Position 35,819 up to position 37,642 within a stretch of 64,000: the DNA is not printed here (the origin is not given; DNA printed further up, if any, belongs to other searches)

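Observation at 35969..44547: Island coupling a betaine-type ABC importer to corrinoid-dependent MttB-family methyltransferases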

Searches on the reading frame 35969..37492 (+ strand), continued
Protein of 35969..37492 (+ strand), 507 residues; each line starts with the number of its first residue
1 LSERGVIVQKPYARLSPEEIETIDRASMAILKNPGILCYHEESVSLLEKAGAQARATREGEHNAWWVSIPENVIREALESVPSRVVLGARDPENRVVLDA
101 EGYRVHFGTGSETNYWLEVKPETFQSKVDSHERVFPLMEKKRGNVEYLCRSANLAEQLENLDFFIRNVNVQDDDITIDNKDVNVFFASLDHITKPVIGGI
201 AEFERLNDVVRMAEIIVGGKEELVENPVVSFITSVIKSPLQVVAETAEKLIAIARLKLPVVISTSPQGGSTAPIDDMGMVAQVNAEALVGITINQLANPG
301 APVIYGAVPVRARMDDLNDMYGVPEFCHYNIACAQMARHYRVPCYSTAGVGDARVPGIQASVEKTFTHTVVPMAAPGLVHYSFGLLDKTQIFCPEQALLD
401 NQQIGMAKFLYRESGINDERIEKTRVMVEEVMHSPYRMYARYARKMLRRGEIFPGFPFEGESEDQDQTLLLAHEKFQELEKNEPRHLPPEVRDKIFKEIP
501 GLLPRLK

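Call 30: find_encoding_contigs(protein=P0001, flank=10000, max_places=3)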
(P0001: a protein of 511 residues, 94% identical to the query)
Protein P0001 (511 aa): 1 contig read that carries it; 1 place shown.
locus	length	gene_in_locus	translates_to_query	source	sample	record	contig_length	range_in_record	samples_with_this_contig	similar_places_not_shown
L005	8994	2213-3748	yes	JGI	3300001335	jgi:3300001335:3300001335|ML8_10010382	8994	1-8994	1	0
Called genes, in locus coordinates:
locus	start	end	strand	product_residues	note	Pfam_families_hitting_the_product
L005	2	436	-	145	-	?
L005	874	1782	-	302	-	PF01545:Cation_efflux, PF16916:ZT_dimer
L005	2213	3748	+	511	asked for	PF06253:MTTB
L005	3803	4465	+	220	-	PF02607:B12-binding_2 (faint), PF02310:B12-binding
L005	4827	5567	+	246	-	PF00528:BPD_transp_1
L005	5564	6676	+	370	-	PF00005:ABC_tran, PF13304:AAA_21 (faint), PF00571:CBS (weak)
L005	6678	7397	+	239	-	PF00528:BPD_transp_1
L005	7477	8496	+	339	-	PF04069:OpuAC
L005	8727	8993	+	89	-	?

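Call 37: find_related_loci(query=A1, collection=genome_contigs, flank=10000)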
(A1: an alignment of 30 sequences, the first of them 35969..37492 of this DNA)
Query A1 (507 aa) in genome_contigs; peptide patterns used: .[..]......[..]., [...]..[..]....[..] (x = any residue, [..] = any of these).
526 stretches matched a pattern; 494 encode a relative of the query (tblastn E <= 1e-3); the best 80 are kept; 80 distinct loci.
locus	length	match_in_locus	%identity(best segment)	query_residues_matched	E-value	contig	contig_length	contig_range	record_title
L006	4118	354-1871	95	1-506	0e+0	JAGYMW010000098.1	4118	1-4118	MAG: Bacillota bacterium isolate M55B129 98, whole genome shotgun sequence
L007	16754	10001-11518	93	1-506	0e+0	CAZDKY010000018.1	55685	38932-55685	MAG TPA_asm: uncultured Syntrophomonadaceae bacterium isolate SRP067234_co1_353 genome assembly, contig: k99_631800, who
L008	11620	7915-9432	80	1-506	0e+0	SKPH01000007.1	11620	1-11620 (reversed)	MAG: Syntrophomonadaceae bacterium isolate CSSed162cmA_365R1 CSSed16-2cmA-18603, whole genome shotgun sequence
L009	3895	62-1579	78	1-506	0e+0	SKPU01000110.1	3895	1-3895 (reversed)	MAG: Syntrophomonadaceae bacterium isolate CSSed162cmA_393 CSSed16-2cmA-131791, whole genome shotgun sequence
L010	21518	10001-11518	77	1-506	0e+0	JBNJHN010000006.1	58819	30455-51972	MAG: Bacillota bacterium isolate Y22_0dBSd3.bin.6 NODE_282_length_58819_cov_16.728610, whole genome shotgun sequence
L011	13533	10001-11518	77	1-506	0e+0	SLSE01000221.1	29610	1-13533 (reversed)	MAG: Syntrophomonadaceae bacterium isolate CSSed165cm_595 CSSed16-5cm-2563, whole genome shotgun sequence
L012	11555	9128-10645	77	1-506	0e+0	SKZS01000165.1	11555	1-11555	MAG: Syntrophomonadaceae bacterium isolate CSSed162cmB_344 CSSed16-2cmB-19498, whole genome shotgun sequence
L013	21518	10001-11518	77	1-506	0e+0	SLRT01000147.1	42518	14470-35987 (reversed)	MAG: Syntrophomonadaceae bacterium isolate CSSed165cm_584 CSSed16-5cm-1001, whole genome shotgun sequence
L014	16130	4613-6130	77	1-506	0e+0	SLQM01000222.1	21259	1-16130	MAG: Syntrophomonadaceae bacterium isolate CSSed165cm_530 CSSed16-5cm-5688, whole genome shotgun sequence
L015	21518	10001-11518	76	1-506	0e+0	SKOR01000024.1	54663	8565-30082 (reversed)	MAG: Syntrophomonadaceae bacterium isolate CSSed162cmA_337 CSSed16-2cmA-409, whole genome shotgun sequence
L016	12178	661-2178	77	1-506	0e+0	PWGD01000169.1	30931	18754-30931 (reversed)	MAG: Syntrophomonadaceae bacterium isolate T1Sed10_2 T1-Sed10-C985, whole genome shotgun sequence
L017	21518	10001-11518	76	1-506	0e+0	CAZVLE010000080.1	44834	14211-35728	MAG TPA_asm: uncultured Syntrophomonadaceae bacterium isolate SRP067234_co1_287 genome assembly, contig: k99_957330, who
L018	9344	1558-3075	76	1-506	0e+0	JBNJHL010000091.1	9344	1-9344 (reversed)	MAG: Bacillota bacterium isolate Y22_0dBSd3.bin.77 NODE_7326_length_9344_cov_3.947539, whole genome shotgun sequence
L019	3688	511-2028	76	1-506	0e+0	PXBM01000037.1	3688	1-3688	MAG: Syntrophomonadaceae bacterium isolate T3Sed10_25 T3-Sed10-C76085, whole genome shotgun sequence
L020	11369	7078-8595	76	1-506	0e+0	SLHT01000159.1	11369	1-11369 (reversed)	MAG: Syntrophomonadaceae bacterium isolate CSSed165cm_165 CSSed16-5cm-20627, whole genome shotgun sequence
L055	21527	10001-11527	53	1-507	7e-175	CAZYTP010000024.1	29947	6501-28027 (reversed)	MAG TPA_asm: uncultured Syntrophales bacterium isolate SRP178699_co2_308 genome assembly, contig: NODE_769_length_29947_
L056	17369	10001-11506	53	5-507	2e-174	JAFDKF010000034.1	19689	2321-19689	MAG: Deltaproteobacteria bacterium isolate Meg22_46_Bin_1 Meg22_46_Bin_1_scaffold_3641, whole genome shotgun sequence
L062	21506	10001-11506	53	5-507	5e-174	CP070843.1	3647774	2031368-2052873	MAG: Deltaproteobacteria bacterium isolate bin435 chromosome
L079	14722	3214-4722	52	5-507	1e-171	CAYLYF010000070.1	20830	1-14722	MAG TPA_asm: uncultured Thermodesulfobacteriota bacterium isolate binchicken_co47_113 genome assembly, contig: NODE_1688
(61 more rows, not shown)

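Call 42: search_protein_families(library=pfam, max_evalue=0.01, proteins=[L002:12243-13493:+, L055:9153-9947:+, L055:13716-15275:+, L055:6636-7421:+, L056:6000-6662:+, L079:6793-8073:+, L079:8119-9477:+, L079:9497-10744:+, L062:16515-18500:-, L062:18505-19083:-])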
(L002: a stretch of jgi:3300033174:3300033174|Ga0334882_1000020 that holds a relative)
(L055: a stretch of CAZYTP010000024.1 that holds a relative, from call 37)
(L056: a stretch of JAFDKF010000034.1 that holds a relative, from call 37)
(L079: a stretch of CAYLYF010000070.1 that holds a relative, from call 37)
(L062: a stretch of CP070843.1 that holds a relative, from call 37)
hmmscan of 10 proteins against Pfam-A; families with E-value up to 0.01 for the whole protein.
L002:12243-13493:+ (416 aa): 5 families
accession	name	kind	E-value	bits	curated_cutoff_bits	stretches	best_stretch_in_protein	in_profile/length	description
PF13649.12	Methyltransf_25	-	8.5e-09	36.4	27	1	100-177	20-94/97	Methyltransferase domain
PF13847.12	Methyltransf_31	-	4.3e-06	26.9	27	1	60-153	2-81/145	Methyltransferase domain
PF01209.24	Ubie_methyltran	-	0.00027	20.8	20.1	1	59-156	45-126/233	ubiE/COQ5 methyltransferase family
PF08241.18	Methyltransf_11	-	0.00065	20.7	21.2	0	99-181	16-92/95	Methyltransferase domain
PF08242.18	Methyltransf_12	-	0.00066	20.8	30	1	67-179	2-95/98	Methyltransferase domain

L055:9153-9947:+ (264 aa): 3 families
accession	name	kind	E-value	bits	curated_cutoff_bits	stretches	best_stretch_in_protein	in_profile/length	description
PF00809.28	Pterin_bind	-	1.1e-26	94.4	25.5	1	22-231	18-243/244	Pterin binding enzyme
PF03599.22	CdhD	-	4.3e-06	26.2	24.8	1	59-176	84-187/387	CO dehydrogenase/acetyl-CoA synthase delta subunit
PF01791.15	DeoC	-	0.004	17.3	23.8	1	13-93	134-203/229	DeoC/LacD family aldolase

L055:13716-15275:+ (519 aa): 4 families
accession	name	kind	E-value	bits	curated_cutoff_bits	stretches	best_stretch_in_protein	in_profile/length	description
PF00733.27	Asn_synthase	-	1.7e-59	202.7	21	2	219-367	2-142/354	Asparagine synthase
PF13537.11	GATase_7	-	7.3e-12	45.8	25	1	72-173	15-122/123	Glutamine amidotransferase domain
PF13522.11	GATase_6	-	0.00013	22.5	27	1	61-168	23-130/130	Glutamine amidotransferase domain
PF02540.23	NAD_synthase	-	0.00016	21.3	21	1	217-312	3-90/242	NAD synthase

L055:6636-7421:+ (261 aa): 1 family
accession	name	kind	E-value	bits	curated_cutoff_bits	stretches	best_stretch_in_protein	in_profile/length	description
PF02965.22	Met_synt_B12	-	4.3e-07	30.1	25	1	123-231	123-246/273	Vitamin B12 dependent methionine synthase, activation domain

L056:6000-6662:+ (220 aa): 7 families
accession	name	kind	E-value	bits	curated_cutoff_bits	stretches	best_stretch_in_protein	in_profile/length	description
PF01047.28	MarR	-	8e-17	61.3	24.6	1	106-162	2-58/59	MarR family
PF12802.13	MarR_2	-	2.6e-12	47.2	27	1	105-161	3-60/61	MarR family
PF22381.2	Staph_reg_Sar_Rot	-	7.2e-11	42.5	27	1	97-176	4-83/85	Transcriptional regulator SarA/Rot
PF01978.25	TrmB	-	3.6e-06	27.2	25.6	1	109-158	10-59/68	Sugar-specific transcriptional regulator TrmB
PF13463.12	HTH_27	-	0.00017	22.3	22.2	1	113-171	9-68/68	Winged helix DNA-binding domain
PF13412.12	HTH_24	-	0.00063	19.7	21.9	1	113-152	9-48/48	Winged helix-turn-helix DNA-binding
PF01325.25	Fe_dep_repress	-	0.0017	19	26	1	121-152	22-53/60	Iron dependent repressor, N-terminal DNA binding domain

L079:6793-8073:+ (426 aa): 2 families
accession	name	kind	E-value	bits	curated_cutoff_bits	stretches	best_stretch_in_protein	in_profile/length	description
PF00171.27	Aldedh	-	2.1e-18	66.6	23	2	7-269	31-281/461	Aldehyde dehydrogenase family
PF05893.19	LuxC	-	0.0017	17.8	21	1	128-244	101-218/401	Acyl-CoA reductase (LuxC)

L079:8119-9477:+ (452 aa): 1 family
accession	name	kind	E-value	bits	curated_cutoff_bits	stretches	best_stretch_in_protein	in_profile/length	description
PF04107.18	GCS2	-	0.0091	15.8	21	0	174-236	120-183/291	Glutamate-cysteine ligase family 2(GCS2)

L079:9497-10744:+ (415 aa): 15 families
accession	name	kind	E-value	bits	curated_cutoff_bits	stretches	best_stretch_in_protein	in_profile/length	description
PF04015.17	DUF362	-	5.6e-20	72.7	24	1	68-365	2-199/200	Domain of unknown function (DUF362)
PF00037.32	Fer4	-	6.4e-13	48.4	21.1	2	234-255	2-23/24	4Fe-4S binding domain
PF12837.12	Fer4_6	-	4.1e-12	45.9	25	2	233-255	2-24/24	4Fe-4S binding domain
PF13237.11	Fer4_10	-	1.5e-10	41.3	25.5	1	234-281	3-52/53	4Fe-4S dicluster domain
PF12838.12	Fer4_7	-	1e-09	39.1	27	1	240-284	2-51/52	4Fe-4S dicluster domain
PF12797.12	Fer4_2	-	1.5e-09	37.6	24.5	2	233-252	3-22/22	4Fe-4S binding domain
PF13187.11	Fer4_9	-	4e-08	33.6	27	1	240-285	2-51/52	4Fe-4S dicluster domain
PF13484.11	Fer4_16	-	8e-07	30.2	30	1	240-258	2-20/66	4Fe-4S double cluster binding domain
PF14697.11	Fer4_21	-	9.7e-07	29.3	35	1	236-282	4-52/59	4Fe-4S dicluster domain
PF13459.11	Fer4_15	-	1.8e-06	29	22.4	1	264-294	1-30/66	4Fe-4S single cluster domain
PF12800.12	Fer4_4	-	1.2e-05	25.7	24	0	269-282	2-15/17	4Fe-4S binding domain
PF13183.11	Fer4_8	-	8.6e-05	23.4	27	0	269-286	3-18/68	4Fe-4S dicluster domain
PF25160.1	LdpA_Fe-S-bd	-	0.00085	19.5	27.6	1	246-286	9-43/49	LdpA Fe-S cluster-binding domain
PF17179.9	Fer4_22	-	0.0036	18.6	27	0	265-283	75-93/95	4Fe-4S dicluster domain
PF12798.12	Fer4_3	-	0.0097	17.1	27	0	240-254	1-15/15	4Fe-4S binding domain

L062:16515-18500:- (661 aa): 4 families
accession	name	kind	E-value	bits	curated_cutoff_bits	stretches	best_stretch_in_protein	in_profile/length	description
PF14574.11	RACo_C_ter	-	2.3e-77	260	27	1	404-659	2-253/261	C-terminal domain of RACo the ASKHA domain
PF17651.6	Raco_middle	-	2.8e-48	164.1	26.8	1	238-396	1-159/163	RACo middle region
PF00111.32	Fer2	-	1.6e-09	38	21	1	60-128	11-77/77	2Fe-2S iron-sulfur cluster binding domain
PF17650.6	RACo_linker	-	7.8e-06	26.1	26.2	1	157-230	7-81/86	RACo linker region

L062:18505-19083:- (192 aa): 1 family
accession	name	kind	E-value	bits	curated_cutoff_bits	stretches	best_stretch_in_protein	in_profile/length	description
PF07796.16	DUF1638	-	5.3e-27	95.1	27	1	34-188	2-161/161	Protein of unknown function (DUF1638)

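Call 43: search_solved_structures(query=L002:12243-13493:+, max_evalue=1)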
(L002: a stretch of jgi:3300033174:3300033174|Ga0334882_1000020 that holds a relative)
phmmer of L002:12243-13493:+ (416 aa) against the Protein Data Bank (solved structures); distinct sequences matched with E-value up to 1: 3.
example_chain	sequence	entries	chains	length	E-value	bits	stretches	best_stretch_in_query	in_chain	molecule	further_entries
1wzn_A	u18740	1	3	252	0.28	13.1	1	104-205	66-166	SAM-dependent methyltransferase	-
3hly_A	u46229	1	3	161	0.45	12.5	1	273-339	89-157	Flavodoxin-like domain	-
6l5k_A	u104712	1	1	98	0.91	11.5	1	201-245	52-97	Auxin response factor 5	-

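Call 65: search_protein_families(library=ncbifam, max_evalue=0.001, proteins=[L002:12243-13493:+, L055:9153-9947:+, L055:13716-15275:+, L055:6636-7421:+, L079:6793-8073:+, L079:8119-9477:+, L079:9497-10744:+])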
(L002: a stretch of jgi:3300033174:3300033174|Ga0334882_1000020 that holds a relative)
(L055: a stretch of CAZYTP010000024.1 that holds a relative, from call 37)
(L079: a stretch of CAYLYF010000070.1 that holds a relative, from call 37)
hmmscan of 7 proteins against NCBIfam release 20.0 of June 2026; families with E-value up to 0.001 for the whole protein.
L002:12243-13493:+ (416 aa): 0 families

L055:9153-9947:+ (264 aa): 6 families
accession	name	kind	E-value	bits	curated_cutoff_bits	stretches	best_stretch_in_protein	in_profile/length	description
NF005719.0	PRK07535.1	domain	7.3e-89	297.4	259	1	1-264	1-260/268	methyltetrahydrofolate:corrinoid/iron-sulfur protein methyltransferase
NF040758.1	CODH_ACS_meth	exception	6.2e-44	150.3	370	1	2-255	5-255/261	carbon monoxide dehydrogenase/acetyl-CoA synthase methytransferase subunit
TIGR02082.1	metH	equivalog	2.7e-41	141.2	1010.85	1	2-243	344-596/1182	methionine synthase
NF007024.0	PRK09490.1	equivalog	9.5e-27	93.2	1497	1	2-233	361-603/1234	methionine synthase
TIGR01496.1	DHPS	equivalog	0.00013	21.7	162.6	1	23-165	21-172/258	dihydropteroate synthase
NF003195.0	PRK04165.1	equivalog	0.00023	20.2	306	1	58-128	141-209/450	acetyl-CoA decarbonylase/synthase complex subunit gamma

L055:13716-15275:+ (519 aa): 6 families
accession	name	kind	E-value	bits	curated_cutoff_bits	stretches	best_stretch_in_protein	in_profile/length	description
NF006949.0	PRK09431.1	equivalog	4.7e-110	368.7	499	1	23-514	16-516/554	asparagine synthase B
TIGR01536.1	asn_synth_AEB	equivalog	8.3e-73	246.1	267.1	2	24-372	16-384/517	asparagine synthase (glutamine-hydrolyzing)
TIGR03104.1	trio_amidotrans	equivalog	2.1e-33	115.5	570.1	2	214-363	240-384/589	N-acetylglutaminylglutamine amidotransferase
TIGR03108.1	eps_aminotran_1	hypoth_equivalog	3.5e-31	108.6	816.9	3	212-366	236-381/628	XrtA/PEP-CTERM system amidotransferase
NF033535.1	lass_lactam_cya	exception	5.4e-31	107.8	525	3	23-176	15-169/668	lasso peptide isopeptide bond-forming cyclase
NF033561.1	macrolact_Ik_Al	subfamily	7.6e-11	41.3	300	1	177-358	156-333/561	albusnodin/ikarugamycin family macrolactam cyclase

L055:6636-7421:+ (261 aa): 1 family
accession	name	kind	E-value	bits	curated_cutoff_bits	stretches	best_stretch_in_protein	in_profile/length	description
TIGR02082.1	metH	equivalog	7e-05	20.6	1010.85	1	123-231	1049-1171/1182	methionine synthase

L079:6793-8073:+ (426 aa): 13 families
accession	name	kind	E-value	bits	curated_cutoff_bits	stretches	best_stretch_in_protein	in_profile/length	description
NF001221.0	PRK00197.1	equivalog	3.6e-152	506.9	289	1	4-414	4-416/418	glutamate-5-semialdehyde dehydrogenase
TIGR00407.1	proA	equivalog_domain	6e-128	427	317.45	1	14-405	1-398/398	glutamate-5-semialdehyde dehydrogenase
TIGR01092.1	P5CS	equivalog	1.1e-100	337.9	796.75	1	13-414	294-694/715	delta l-pyrroline-5-carboxylate synthetase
NF010378.0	PRK13805.1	equivalog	1.3e-13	49.7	951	1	135-268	131-264/872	bifunctional acetaldehyde-CoA/alcohol dehydrogenase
TIGR02518.1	EutH_ACDH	equivalog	5.5e-12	45.3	620.1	1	14-269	17-259/488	acetaldehyde dehydrogenase (acetylating)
NF047625.1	AcylSulfactDhSauS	equivalog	3.2e-10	39.4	600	1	116-267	102-254/464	acylating sulfoacetaldehyde dehydrogenase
NF052305.1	DioxValDhHalo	equivalog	3.5e-10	39.4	750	1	318-407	391-479/483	2,5-dioxovalerate dehydrogenase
NF040648.1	lactal_redase_Meth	equivalog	1.6e-06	27.4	650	0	109-269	122-286/463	lactaldehyde dehydrogenase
TIGR01804.1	BADH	equivalog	3.8e-05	22.4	668.6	1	13-270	43-289/467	betaine-aldehyde dehydrogenase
TIGR01722.1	MMSDH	subfamily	8.9e-05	21.3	448.5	0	103-200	123-217/477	CoA-acylating methylmalonate-semialdehyde dehydrogenase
NF042993.1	AlphKGSA_gudD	equivalog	0.00015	20.7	770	0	109-219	133-241/481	alpha-ketoglutaric semialdehyde dehydrogenase GucD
NF011927.0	PRK15398.1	subfamily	0.00079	18.2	403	0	116-242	129-256/465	aldehyde dehydrogenase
NF009725.0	PRK13252.1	equivalog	0.00079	18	593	0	111-269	137-296/488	betaine-aldehyde dehydrogenase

L079:8119-9477:+ (452 aa): 5 families
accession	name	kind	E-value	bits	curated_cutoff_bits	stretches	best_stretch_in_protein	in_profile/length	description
TIGR01436.1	glu_cys_lig_pln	equivalog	3.9e-15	55.2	463.15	1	57-438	60-429/446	glutamate--cysteine ligase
NF010041.0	PRK13517.1-1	subfamily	1.5e-10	40.8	332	1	180-271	128-214/368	glutamate--cysteine ligase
TIGR02050.1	gshA_cyan_rel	subfamily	8.8e-09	35.1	176.4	1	180-234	123-177/287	YbdK family carboxylate-amine ligase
NF010043.0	PRK13517.1-3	equivalog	1.8e-06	27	409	1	179-218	136-176/381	glutamate--cysteine ligase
NF010039.0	PRK13515.1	equivalog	0.00016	20.5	371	0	180-272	133-220/378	carboxylate-amine ligase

L079:9497-10744:+ (415 aa): 67 families (the best 25 are shown)
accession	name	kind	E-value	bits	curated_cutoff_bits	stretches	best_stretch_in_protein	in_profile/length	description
TIGR02179.1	PorD_KorD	subfamily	1.2e-11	44.5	60.05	1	229-289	16-75/78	2-oxoacid:acceptor oxidoreductase, delta subunit, pyruvate/2-ketoisovalerate family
NF043069.1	T4HPD_activ_SAM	equivalog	3.4e-10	39.8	425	1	235-295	48-106/299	trans-4-hydroxy-L-proline dehydratase activase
NF041891.1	hdrA_Methbact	equivalog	1.9e-09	36.3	1300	1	234-291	568-623/762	ferredoxin:CoB-CoM heterodisulfide reductase subunit HdrA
NF040684.1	PorD_Arch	equivalog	3.7e-09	36.5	120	1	224-289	18-82/85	pyruvate synthase subunit PorD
TIGR04041.1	activase_YjjW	hypoth_equivalog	4e-09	36.3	250.2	1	238-286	41-87/276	YjjW family glycine radical enzyme activase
TIGR02700.1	flavo_MJ0208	hypoth_equivalog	4.9e-09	35.8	251.35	1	233-293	142-200/234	dihydromethanopterin reductase (acceptor)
NF006221.0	PRK08348.1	subfamily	6.2e-09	35.7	124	1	235-288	41-94/136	NADH-plastoquinone oxidoreductase subunit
TIGR01944.1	rnfB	subfamily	1.2e-08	34.8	68.7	1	229-308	104-184/190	RnfABCDGE type electron transport complex subunit B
NF007202.0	PRK09623.1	equivalog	1.6e-08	34.8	166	1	228-290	41-102/105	3-methyl-2-oxobutanoate dehydrogenase subunit delta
TIGR04395.1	cutC_activ_rSAM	equivalog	1.6e-08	34.2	360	1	217-292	36-109/309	choline TMA-lyase-activating enzyme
NF041778.1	hetero_SS_HdrA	equivalog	3.3e-08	31.9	1400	1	232-290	581-637/771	ferredoxin:CoB-CoM heterodisulfide reductase subunit HdrA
TIGR02494.1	PFLE_PFLC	subfamily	3.4e-08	33.1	174.35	1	234-294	44-105/293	glycyl-radical enzyme activating protein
NF040770.1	hetero_SS_HdrA2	exception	4.4e-08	31.7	1100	1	229-289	568-626/777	CoB-CoM heterodisulfide reductase HdrA2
NF007204.0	PRK09625.1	equivalog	6.1e-08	32.8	125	1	233-284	54-104/133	pyruvate flavodoxin oxidoreductase subunit delta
NF007013.0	PRK09477.1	equivalog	6.1e-08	32.1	234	1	236-289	222-277/286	quinol dehydrogenase ferredoxin subunit NapH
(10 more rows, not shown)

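Call 70: find_homologous_proteins(query=L002:12243-13493:+)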
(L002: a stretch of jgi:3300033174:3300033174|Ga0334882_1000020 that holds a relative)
Query L002:12243-13493:+ (416 aa): 819 proteins with E <= 0.001 among 5769 candidates; the best 120 are listed.
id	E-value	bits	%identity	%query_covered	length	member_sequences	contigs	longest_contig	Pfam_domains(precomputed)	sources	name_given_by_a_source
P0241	3.7e-256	868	91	100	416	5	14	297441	PF13847.13,PF13649.13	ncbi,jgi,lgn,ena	-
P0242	2.1e-231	786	81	100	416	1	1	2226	PF13847.13,PF13649.13,PF08241.19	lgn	-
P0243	2.9e-225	766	80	100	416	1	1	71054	PF13847.13,PF13649.13,PF08241.19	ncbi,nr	ncbi:MAG: class I SAM-dependent methyltransferase [Bacillota bacterium]|nr:class I SAM-dependent met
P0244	2.2e-222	756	77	100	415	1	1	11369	PF13649.13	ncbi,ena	-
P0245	3.4e-222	756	77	100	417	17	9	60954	PF13649.13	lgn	-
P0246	1.0e-221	754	78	100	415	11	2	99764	PF13649.13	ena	-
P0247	3.6e-221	752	77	100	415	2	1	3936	PF13847.13,PF13649.13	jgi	-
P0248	3.0e-220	749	77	100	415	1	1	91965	PF13649.13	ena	-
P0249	4.3e-220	749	76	100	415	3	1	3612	PF13649.13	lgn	-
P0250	4.9e-220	749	77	100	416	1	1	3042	PF13847.13,PF13649.13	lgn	-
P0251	7.5e-220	748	76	100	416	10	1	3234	PF13649.13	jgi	jgi:SAM-dependent methyltransferase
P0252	1.4e-219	747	76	100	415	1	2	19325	PF13649.13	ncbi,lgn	-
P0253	2.3e-219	746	77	100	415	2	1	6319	PF13649.13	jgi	-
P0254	2.5e-219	746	77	100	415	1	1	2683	PF13649.13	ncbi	-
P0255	3.1e-218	743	76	100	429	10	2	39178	PF13649.13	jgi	jgi:SAM-dependent methyltransferase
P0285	3.6e-131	456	50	100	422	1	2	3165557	PF13649.13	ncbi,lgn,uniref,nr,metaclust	ncbi:class I SAM-dependent methyltransferase [Natranaerobius thermophilus]|uniref:Methyltransferase 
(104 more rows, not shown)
